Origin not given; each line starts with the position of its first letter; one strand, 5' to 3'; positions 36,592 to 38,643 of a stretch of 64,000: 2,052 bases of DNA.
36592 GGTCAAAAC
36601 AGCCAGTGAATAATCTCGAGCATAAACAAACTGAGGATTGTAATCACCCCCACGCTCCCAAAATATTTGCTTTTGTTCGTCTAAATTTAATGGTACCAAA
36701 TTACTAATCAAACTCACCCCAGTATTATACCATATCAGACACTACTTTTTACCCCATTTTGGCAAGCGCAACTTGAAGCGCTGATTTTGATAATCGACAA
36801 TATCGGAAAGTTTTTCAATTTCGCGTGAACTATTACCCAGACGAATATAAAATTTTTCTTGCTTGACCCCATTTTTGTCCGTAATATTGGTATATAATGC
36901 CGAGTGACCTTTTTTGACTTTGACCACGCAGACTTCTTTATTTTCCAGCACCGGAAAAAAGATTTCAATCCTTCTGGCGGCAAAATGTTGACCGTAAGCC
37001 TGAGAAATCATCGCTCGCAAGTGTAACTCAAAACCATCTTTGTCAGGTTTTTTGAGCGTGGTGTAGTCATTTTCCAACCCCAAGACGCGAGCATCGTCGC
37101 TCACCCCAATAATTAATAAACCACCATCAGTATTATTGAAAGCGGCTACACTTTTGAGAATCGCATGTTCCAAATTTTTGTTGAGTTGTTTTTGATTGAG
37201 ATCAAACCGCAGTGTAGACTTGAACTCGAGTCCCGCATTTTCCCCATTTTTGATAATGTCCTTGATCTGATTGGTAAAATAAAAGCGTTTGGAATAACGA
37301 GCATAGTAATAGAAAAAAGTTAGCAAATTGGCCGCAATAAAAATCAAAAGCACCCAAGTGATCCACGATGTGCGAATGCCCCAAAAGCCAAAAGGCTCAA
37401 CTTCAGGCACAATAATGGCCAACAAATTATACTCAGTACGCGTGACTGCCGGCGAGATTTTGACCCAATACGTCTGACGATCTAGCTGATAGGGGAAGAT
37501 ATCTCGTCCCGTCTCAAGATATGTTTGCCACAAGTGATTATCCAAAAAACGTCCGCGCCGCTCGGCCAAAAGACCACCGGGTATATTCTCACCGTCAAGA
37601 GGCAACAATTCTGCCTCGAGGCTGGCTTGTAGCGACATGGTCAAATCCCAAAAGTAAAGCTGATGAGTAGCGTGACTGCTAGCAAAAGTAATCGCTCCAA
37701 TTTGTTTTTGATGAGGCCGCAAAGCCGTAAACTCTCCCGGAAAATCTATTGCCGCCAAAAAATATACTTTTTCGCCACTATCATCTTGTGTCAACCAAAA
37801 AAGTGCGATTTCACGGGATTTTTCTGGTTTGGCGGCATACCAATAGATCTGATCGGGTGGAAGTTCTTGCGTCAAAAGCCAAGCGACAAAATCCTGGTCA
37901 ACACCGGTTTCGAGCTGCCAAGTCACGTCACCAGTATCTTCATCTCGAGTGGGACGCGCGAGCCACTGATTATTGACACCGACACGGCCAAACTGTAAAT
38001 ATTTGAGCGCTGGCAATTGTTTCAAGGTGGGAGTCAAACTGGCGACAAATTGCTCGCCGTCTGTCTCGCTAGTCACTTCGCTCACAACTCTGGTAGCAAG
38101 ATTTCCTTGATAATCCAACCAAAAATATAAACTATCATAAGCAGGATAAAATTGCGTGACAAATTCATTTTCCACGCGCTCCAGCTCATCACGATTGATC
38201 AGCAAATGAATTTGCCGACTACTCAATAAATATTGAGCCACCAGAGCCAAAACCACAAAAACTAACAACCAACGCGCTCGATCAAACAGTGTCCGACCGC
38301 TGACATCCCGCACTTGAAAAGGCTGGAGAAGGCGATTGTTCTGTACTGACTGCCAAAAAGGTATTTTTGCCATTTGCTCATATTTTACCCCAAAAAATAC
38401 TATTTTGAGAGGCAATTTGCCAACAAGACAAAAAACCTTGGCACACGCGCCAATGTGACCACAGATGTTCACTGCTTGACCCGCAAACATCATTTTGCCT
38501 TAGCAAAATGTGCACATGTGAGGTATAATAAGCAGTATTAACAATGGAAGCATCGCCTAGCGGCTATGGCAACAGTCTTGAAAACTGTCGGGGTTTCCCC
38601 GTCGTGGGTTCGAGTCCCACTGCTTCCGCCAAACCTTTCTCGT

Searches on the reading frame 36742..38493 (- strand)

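Call 29: search_protein_families(library=phrogs, proteins=[window:36742-38493:-], max_evalue=0.00001)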
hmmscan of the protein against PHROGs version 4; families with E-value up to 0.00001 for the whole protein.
window:36742-38493:- (583 aa): 1 family
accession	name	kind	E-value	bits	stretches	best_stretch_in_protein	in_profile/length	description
phrog_12156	-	DNA, RNA and nucleotide metabolism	1.4e-06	28.2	1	424-560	16-140/485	DNA helicase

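Call 87: search_protein_families(library=pfam, proteins=[window:36742-38493:-], max_evalue=0.001)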
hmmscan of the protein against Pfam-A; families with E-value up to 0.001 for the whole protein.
window:36742-38493:- (583 aa): 1 family
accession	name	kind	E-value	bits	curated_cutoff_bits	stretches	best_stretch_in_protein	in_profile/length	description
PF04326.19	SLFN_AlbA_2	-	7.3e-16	59.2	25.3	1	418-559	1-117/118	Schlafen, AlbA_2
